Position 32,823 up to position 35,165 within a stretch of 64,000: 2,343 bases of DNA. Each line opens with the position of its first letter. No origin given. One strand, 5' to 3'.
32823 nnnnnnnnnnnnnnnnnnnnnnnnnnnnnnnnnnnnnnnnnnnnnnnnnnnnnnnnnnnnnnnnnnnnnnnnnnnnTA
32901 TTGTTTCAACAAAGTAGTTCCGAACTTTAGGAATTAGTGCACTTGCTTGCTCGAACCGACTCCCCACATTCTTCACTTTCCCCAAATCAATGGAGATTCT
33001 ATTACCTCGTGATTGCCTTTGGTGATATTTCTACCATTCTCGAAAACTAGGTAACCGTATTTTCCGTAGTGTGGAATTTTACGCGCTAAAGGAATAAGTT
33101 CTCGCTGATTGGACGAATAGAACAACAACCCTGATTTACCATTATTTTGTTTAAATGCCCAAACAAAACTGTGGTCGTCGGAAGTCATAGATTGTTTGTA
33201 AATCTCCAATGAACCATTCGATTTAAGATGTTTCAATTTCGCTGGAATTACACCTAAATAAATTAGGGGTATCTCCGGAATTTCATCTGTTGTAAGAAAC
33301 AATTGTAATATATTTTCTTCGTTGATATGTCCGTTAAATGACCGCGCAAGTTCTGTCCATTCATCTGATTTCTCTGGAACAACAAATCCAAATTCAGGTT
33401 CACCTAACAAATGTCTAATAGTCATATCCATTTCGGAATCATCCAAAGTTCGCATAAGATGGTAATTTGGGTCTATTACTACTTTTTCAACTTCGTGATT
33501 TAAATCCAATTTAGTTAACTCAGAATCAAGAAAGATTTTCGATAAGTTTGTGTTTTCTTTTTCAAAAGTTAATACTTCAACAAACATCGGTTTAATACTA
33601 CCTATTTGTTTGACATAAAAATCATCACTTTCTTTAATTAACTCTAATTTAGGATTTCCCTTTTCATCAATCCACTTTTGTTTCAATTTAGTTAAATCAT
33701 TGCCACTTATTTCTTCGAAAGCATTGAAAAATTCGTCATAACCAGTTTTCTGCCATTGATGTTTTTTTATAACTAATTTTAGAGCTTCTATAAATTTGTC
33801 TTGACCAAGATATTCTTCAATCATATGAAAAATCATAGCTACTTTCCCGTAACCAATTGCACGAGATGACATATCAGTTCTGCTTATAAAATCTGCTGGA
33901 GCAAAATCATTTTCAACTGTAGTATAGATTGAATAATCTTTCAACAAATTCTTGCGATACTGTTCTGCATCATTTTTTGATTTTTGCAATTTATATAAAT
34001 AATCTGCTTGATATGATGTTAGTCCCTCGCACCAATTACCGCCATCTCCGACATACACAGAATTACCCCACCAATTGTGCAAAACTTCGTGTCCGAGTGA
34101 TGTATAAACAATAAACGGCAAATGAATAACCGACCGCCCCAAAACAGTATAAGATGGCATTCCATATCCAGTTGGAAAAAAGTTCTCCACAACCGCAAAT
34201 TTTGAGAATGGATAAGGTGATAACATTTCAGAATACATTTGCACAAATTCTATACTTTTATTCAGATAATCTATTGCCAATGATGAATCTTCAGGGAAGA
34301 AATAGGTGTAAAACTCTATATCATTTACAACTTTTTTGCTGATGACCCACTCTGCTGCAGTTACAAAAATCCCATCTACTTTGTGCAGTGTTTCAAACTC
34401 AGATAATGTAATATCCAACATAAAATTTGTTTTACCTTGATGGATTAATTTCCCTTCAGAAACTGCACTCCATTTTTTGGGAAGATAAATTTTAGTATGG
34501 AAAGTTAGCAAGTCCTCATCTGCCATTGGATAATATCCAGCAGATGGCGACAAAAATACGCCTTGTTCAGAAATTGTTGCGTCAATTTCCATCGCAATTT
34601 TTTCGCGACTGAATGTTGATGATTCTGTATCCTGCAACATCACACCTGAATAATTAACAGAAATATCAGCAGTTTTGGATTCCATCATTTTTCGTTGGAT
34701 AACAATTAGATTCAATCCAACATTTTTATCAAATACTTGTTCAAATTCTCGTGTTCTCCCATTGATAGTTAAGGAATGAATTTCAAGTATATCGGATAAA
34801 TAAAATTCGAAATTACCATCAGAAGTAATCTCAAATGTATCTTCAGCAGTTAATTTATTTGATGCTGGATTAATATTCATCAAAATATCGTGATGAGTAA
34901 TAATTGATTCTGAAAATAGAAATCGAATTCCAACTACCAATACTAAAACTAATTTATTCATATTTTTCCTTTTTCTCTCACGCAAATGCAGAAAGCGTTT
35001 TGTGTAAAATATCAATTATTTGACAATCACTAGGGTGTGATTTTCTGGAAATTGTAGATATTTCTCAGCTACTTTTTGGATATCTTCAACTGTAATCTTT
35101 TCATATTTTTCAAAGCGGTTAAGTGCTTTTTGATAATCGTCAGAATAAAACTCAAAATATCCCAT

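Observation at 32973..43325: Six-gene peptidase array: two tandem TldD/PmbA pairs followed by exported M16 and M1 enzymes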

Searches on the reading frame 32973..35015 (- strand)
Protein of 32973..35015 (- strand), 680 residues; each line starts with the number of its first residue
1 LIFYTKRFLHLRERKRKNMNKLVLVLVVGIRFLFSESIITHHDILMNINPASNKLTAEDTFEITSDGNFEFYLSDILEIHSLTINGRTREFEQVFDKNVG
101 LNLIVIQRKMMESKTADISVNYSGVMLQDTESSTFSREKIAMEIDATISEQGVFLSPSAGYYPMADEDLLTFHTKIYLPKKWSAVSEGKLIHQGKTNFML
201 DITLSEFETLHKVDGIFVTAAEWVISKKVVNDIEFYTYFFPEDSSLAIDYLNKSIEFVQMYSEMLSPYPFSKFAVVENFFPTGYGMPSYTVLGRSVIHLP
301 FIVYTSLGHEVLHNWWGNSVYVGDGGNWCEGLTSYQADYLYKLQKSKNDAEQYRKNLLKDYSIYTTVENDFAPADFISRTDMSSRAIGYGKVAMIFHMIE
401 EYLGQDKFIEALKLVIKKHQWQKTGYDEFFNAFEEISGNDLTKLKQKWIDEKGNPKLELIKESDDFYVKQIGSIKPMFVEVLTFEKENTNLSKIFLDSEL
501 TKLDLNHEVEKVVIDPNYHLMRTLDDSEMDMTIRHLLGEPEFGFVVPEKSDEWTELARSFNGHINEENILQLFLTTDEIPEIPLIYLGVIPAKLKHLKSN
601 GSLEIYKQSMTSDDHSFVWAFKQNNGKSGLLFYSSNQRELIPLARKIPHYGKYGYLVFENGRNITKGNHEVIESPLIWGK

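Call 4: search_protein_families(library=pfam, proteins=[window:32973-35015:-])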
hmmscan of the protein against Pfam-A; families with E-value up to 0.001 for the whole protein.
window:32973-35015:- (680 aa): 1 family
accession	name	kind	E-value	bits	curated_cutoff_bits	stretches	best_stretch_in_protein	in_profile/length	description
PF01433.26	Peptidase_M1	-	6.6e-11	42.7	27.7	1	307-448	71-218/218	Peptidase family M1 domain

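Call 5: search_protein_families(library=ncbifam, proteins=[window:32973-35015:-])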
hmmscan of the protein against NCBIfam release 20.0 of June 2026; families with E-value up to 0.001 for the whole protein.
window:32973-35015:- (680 aa): 2 families
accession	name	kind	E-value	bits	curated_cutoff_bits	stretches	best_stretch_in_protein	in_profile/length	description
TIGR02414.1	pepN_proteo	equivalog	8.3e-10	37.5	718.2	1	305-464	287-449/868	aminopeptidase N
TIGR02412.1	pepN_strep_liv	equivalog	1.6e-08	33.4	591.2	1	386-493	376-488/832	aminopeptidase N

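Call 46: search_solved_structures(query=window:32973-34961:-, max_evalue=0.01)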
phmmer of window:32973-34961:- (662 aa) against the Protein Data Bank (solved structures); distinct sequences matched with E-value up to 0.01: 39.
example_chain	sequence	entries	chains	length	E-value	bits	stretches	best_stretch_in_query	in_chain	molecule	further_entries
5dll_A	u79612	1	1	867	1.8e-09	39.8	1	284-444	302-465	Aminopeptidase N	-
3q7j_A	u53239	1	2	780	1.2e-07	33.7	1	272-443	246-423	Tricorn protease-interacting factor F3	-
1z1w_A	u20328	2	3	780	2.8e-07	32.6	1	286-443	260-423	Tricorn protease interacting factor F3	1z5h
4xn7_A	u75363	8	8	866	7.2e-07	31.2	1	288-440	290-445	Aminopeptidase N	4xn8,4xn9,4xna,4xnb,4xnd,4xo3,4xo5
2dq6_A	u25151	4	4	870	7.3e-07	31.2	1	288-440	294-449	Aminopeptidase N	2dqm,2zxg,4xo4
4xmu_A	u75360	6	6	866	7.3e-07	31.2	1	288-440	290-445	Aminopeptidase N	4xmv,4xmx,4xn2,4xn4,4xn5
4xmt_A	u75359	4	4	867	7.3e-07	31.2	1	288-440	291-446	Aminopeptidase N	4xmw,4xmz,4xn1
7z28_A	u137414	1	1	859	7.4e-07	31.2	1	207-494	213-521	Endoplasmic reticulum aminopeptidase 1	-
3puu_A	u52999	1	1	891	7.5e-07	31.1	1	288-440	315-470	Aminopeptidase N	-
2hpo_A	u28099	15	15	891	7.5e-07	31.1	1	288-440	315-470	Aminopeptidase N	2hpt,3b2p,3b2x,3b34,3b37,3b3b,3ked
5yq1_A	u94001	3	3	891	7.5e-07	31.1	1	288-440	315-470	Aminopeptidase N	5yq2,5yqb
7zyf_A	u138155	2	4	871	9.5e-07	30.8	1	229-453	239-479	Leucyl-cystinyl aminopeptidase, pregnancy serum form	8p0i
4p8q_A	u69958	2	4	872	9.5e-07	30.8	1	229-453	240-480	Leucyl-cystinyl aminopeptidase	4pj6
8cgp_A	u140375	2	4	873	9.6e-07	30.8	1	229-453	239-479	Leucyl-cystinyl aminopeptidase, pregnancy serum form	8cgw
5mj6_A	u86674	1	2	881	9.7e-07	30.8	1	229-453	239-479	Leucyl-cystinyl aminopeptidase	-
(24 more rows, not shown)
